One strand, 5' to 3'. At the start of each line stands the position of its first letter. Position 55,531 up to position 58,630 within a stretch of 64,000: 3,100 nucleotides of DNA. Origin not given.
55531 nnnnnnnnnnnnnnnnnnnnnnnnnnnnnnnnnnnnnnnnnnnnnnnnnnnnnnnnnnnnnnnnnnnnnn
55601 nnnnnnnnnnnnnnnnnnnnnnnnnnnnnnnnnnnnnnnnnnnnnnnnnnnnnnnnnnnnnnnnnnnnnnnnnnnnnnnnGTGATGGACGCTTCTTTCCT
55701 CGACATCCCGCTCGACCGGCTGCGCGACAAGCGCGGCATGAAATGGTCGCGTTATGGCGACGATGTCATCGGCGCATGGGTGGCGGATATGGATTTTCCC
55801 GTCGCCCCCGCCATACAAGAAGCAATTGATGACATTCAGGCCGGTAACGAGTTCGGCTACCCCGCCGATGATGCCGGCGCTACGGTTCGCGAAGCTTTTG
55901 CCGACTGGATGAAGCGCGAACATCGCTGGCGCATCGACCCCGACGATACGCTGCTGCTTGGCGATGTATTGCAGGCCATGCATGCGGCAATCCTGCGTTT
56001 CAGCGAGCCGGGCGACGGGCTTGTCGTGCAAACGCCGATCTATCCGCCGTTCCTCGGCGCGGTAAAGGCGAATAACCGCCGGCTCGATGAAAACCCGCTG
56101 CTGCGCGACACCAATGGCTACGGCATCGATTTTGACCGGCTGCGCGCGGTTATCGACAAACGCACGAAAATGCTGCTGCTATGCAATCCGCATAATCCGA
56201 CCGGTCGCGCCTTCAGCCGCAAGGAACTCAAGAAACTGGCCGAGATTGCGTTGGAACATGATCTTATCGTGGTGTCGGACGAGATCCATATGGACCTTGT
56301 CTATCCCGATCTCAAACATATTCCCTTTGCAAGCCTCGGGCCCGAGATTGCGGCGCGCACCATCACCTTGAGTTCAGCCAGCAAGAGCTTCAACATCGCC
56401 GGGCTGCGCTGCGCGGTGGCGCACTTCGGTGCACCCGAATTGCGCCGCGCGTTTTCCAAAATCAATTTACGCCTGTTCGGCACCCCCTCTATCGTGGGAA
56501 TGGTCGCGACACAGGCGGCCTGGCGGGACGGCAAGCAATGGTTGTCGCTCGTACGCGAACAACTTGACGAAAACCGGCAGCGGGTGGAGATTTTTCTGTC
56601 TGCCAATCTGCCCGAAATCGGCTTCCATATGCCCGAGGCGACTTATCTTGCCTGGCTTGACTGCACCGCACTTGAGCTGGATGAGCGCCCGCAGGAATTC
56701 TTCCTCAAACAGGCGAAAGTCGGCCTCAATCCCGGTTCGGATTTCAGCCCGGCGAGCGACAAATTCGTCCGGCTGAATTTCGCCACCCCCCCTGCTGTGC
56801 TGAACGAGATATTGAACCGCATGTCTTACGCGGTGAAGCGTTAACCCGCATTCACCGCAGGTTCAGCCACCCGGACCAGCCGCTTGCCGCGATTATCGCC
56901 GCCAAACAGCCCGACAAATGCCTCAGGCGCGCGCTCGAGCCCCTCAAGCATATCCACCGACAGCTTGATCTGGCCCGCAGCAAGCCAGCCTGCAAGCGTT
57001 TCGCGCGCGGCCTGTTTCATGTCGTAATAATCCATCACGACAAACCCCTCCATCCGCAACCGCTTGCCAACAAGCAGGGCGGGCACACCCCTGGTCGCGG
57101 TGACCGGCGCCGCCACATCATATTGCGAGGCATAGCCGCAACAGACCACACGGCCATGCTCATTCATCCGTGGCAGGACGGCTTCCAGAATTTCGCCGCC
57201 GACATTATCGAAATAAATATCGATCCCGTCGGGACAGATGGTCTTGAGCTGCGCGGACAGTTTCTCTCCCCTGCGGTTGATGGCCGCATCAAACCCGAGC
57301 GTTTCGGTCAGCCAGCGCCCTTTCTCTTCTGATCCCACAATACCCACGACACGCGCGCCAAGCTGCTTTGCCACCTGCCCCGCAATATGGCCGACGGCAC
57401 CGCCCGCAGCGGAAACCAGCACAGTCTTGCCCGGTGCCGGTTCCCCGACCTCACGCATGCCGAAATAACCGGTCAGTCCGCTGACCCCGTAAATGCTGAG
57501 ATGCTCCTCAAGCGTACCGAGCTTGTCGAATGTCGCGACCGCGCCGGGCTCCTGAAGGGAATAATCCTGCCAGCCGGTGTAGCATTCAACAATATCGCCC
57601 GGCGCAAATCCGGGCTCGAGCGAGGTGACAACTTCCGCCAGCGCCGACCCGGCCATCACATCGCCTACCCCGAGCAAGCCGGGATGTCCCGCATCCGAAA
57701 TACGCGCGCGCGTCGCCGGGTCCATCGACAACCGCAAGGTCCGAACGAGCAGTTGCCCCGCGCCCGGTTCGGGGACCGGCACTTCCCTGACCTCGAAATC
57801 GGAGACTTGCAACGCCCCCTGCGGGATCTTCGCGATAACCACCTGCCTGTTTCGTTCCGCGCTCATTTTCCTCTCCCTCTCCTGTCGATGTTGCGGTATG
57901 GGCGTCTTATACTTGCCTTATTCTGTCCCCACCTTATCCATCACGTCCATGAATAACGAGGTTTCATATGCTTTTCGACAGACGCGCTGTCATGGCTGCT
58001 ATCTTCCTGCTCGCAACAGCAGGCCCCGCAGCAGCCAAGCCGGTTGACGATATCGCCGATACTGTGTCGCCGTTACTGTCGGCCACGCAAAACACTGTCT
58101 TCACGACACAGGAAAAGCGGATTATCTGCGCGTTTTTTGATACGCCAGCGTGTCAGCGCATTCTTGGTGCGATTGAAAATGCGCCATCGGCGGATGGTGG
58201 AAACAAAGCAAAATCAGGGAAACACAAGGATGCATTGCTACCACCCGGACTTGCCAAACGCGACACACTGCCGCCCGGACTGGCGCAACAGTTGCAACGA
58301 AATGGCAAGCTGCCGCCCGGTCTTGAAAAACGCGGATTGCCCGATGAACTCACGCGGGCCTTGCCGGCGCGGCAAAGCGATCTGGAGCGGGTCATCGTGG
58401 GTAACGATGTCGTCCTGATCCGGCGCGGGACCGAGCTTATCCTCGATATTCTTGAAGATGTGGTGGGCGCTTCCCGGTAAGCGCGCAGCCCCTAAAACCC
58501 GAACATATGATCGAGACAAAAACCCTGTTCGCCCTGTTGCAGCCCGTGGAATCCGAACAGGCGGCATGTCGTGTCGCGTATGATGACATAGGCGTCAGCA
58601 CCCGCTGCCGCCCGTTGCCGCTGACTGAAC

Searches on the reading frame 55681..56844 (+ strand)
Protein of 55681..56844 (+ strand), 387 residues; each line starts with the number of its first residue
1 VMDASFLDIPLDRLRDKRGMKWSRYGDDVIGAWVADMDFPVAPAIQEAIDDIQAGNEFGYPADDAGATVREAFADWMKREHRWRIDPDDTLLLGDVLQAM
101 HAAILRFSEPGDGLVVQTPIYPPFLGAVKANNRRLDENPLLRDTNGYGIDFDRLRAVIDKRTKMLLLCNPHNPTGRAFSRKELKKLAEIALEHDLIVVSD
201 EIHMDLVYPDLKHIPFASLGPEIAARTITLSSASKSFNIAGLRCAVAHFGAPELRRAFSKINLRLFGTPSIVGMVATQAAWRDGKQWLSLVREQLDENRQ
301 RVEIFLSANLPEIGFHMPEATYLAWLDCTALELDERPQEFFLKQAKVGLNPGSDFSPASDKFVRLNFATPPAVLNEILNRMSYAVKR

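Call 72: search_protein_families(library=pfam, proteins=[window:55681-56844:+], max_evalue=0.00001)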
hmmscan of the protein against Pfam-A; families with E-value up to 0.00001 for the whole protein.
window:55681-56844:+ (387 aa): 1 family
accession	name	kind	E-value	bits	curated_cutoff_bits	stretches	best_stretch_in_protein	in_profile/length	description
PF00155.27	Aminotran_1_2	-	1.6e-46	159.6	19.7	1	38-380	12-360/361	Aminotransferase class I and II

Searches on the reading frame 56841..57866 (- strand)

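Call 72: search_protein_families(library=pfam, proteins=[window:56841-57866:-], max_evalue=0.00001)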
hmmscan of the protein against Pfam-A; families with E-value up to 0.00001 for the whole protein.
window:56841-57866:- (341 aa): 3 families
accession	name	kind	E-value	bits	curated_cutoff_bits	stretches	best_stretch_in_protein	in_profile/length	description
PF16884.10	ADH_N_2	-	5e-26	91.2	31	1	7-107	1-102/108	N-terminal domain of oxidoreductase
PF00107.32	ADH_zinc_N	-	1.5e-21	77.1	31.8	1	157-288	1-125/129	Zinc-binding dehydrogenase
PF13602.12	ADH_zinc_N_2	-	2e-11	45.4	27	1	190-329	1-132/134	Zinc-binding dehydrogenase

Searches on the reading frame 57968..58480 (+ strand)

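Call 3: search_protein_families(library=pfam, proteins=[window:57968-58480:+], max_evalue=0.1)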
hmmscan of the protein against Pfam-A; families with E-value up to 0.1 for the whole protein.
window:57968-58480:+ (170 aa): 0 families

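Call 4: search_protein_families(library=ncbifam, proteins=[window:57968-58480:+], max_evalue=0.1)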
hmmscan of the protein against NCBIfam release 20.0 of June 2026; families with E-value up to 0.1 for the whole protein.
window:57968-58480:+ (170 aa): 1 family
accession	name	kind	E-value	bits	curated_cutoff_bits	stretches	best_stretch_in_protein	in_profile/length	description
NF040487.1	T3SS_CigR_fam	subfamily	6.5e-14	52.5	78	1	87-166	69-147/148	anti-virulence regulator CigR family protein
